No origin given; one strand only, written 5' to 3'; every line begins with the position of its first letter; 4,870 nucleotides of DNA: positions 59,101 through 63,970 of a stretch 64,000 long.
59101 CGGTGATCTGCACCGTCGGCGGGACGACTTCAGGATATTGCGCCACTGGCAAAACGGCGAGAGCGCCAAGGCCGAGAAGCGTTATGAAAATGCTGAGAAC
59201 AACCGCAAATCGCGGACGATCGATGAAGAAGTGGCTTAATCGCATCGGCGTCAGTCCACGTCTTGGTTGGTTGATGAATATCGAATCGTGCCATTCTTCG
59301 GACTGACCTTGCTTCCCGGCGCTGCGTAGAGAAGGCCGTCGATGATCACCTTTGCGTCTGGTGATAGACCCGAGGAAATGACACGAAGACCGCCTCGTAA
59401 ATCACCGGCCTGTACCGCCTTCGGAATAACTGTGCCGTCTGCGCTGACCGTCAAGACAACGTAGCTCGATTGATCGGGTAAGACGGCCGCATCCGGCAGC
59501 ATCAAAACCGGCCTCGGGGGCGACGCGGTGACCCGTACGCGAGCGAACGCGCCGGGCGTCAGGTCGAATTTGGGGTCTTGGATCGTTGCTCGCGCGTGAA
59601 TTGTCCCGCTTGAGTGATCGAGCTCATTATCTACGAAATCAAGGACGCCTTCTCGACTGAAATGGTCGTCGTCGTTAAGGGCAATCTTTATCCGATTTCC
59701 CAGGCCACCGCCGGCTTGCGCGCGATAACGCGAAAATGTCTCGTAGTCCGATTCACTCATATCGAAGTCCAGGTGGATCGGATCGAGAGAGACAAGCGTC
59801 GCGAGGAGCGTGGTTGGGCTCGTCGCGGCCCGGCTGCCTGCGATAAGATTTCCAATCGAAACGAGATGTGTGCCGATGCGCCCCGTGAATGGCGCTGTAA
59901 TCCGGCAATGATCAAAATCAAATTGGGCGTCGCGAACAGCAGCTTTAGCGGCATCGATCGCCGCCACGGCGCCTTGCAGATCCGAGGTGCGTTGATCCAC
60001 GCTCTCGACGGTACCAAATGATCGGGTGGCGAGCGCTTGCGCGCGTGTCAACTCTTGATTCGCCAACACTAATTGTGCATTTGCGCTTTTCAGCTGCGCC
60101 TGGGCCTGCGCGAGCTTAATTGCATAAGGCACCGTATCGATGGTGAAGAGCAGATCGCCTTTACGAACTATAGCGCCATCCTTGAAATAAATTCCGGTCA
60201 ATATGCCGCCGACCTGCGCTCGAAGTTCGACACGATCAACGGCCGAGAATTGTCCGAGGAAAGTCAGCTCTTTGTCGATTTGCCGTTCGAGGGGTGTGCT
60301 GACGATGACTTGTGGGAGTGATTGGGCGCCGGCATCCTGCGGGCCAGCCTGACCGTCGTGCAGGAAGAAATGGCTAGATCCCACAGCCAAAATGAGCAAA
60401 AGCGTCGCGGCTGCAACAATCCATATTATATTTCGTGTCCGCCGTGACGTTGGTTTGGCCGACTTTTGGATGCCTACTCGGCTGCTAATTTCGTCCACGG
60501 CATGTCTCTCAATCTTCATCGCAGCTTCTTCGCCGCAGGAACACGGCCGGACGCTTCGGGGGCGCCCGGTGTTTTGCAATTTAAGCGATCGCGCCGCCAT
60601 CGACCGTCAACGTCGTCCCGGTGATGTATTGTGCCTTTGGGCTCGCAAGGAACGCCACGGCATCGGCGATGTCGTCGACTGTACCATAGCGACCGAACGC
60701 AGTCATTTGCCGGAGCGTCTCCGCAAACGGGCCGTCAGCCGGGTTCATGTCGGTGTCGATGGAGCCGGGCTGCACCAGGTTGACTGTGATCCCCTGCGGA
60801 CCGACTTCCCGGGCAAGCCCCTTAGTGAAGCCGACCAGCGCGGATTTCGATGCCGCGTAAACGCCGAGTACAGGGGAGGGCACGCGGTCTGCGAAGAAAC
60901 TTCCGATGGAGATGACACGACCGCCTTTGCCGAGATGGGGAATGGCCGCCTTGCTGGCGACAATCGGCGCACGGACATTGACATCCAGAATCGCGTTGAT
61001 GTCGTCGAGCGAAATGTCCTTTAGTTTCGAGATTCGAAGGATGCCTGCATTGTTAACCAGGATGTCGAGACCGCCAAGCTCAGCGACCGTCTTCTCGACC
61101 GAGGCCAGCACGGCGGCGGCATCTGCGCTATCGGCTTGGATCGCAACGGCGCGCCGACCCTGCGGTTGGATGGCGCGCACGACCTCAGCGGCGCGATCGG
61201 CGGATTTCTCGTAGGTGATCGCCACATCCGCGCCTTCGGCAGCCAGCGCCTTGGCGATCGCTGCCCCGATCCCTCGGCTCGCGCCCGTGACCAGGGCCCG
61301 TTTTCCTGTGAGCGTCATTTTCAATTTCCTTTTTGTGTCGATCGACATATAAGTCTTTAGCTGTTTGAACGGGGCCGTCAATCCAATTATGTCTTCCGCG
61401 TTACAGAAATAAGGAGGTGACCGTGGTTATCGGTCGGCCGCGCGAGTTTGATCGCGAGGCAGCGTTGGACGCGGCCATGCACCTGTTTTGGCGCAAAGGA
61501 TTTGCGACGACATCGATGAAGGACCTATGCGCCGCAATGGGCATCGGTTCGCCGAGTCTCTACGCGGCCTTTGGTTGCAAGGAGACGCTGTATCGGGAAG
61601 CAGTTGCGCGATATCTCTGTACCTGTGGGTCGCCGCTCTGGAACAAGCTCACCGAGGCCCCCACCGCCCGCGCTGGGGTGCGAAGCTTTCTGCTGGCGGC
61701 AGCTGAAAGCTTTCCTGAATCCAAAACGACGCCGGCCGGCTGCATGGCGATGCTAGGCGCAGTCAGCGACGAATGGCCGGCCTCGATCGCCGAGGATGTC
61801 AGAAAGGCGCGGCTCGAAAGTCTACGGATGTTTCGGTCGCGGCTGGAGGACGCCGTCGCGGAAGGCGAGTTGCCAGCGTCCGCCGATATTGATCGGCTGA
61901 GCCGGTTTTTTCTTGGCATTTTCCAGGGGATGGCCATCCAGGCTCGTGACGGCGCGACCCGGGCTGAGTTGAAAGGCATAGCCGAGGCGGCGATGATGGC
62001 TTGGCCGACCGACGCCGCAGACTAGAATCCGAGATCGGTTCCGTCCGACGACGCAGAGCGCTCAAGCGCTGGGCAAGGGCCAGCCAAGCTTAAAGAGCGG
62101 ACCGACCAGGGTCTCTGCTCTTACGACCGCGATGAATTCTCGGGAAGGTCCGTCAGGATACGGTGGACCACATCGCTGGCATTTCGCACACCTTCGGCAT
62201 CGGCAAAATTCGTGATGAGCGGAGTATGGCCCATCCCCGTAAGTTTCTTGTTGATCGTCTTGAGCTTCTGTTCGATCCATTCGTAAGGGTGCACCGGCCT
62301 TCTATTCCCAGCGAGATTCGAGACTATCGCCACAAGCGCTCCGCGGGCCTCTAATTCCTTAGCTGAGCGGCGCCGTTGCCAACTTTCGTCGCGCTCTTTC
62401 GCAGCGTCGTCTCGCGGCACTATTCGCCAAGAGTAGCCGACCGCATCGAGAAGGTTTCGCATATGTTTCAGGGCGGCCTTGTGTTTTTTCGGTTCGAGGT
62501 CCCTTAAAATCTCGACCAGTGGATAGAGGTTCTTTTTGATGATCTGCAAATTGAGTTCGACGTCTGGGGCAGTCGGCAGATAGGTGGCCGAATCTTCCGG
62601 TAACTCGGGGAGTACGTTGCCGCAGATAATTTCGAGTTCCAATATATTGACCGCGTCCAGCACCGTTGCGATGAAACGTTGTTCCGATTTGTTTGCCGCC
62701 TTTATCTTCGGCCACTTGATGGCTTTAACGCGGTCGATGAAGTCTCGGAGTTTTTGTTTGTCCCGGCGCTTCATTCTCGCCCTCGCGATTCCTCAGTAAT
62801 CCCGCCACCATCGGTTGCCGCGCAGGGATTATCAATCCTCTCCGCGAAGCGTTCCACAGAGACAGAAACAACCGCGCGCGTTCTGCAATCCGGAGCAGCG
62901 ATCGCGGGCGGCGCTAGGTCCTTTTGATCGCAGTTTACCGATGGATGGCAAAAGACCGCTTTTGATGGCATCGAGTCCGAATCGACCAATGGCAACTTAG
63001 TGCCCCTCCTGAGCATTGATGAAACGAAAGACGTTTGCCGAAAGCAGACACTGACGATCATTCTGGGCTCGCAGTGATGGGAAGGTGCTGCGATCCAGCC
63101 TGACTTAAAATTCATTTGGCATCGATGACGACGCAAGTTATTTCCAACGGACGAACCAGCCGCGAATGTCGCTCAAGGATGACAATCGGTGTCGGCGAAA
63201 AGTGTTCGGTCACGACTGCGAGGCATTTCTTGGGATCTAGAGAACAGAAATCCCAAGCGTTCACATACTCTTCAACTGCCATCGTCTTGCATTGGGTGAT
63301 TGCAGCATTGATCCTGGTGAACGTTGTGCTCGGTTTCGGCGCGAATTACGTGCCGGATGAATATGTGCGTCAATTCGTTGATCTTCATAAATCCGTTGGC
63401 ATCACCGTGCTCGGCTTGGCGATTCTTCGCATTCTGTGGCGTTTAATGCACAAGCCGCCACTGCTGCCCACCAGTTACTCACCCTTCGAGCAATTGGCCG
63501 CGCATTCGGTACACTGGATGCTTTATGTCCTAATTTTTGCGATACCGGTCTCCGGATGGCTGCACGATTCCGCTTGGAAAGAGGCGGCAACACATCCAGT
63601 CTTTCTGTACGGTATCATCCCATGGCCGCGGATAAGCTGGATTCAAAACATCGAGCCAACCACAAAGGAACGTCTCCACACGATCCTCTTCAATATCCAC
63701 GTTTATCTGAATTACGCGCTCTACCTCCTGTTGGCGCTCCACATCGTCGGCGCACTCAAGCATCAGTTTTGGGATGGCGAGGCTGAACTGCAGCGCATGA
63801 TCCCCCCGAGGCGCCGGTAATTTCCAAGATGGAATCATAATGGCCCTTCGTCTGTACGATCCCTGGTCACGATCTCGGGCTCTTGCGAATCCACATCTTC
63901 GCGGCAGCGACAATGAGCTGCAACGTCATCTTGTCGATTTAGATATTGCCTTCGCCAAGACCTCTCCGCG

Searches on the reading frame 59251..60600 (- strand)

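Call 10: search_protein_families(library=pfam, proteins=[window:59251-60600:-], max_evalue=0.00001)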
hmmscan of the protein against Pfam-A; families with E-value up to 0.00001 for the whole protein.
window:59251-60600:- (449 aa): 3 families
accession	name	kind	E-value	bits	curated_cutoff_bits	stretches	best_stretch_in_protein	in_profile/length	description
PF16576.10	HlyD_D23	-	5.8e-09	36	30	1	124-353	20-214/214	Barrel-sandwich domain of CusB or HlyD membrane-fusion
PF13437.12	HlyD_3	-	1.2e-06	29.6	22.2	0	234-350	2-106/106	HlyD family secretion protein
PF13533.13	Biotin_lipoyl_2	-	2.4e-06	27.7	29.8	1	124-155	1-32/32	Biotin-lipoyl like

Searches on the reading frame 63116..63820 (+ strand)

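Call 10: search_protein_families(library=pfam, proteins=[window:63116-63820:+], max_evalue=0.00001)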
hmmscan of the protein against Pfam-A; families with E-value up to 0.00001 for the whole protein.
window:63116-63820:+ (234 aa): 1 family
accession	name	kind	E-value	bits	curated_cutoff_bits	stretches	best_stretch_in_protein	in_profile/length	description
PF01292.26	Ni_hydr_CYTB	-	2.7e-28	99.4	30.1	1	51-230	2-178/179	Prokaryotic cytochrome b561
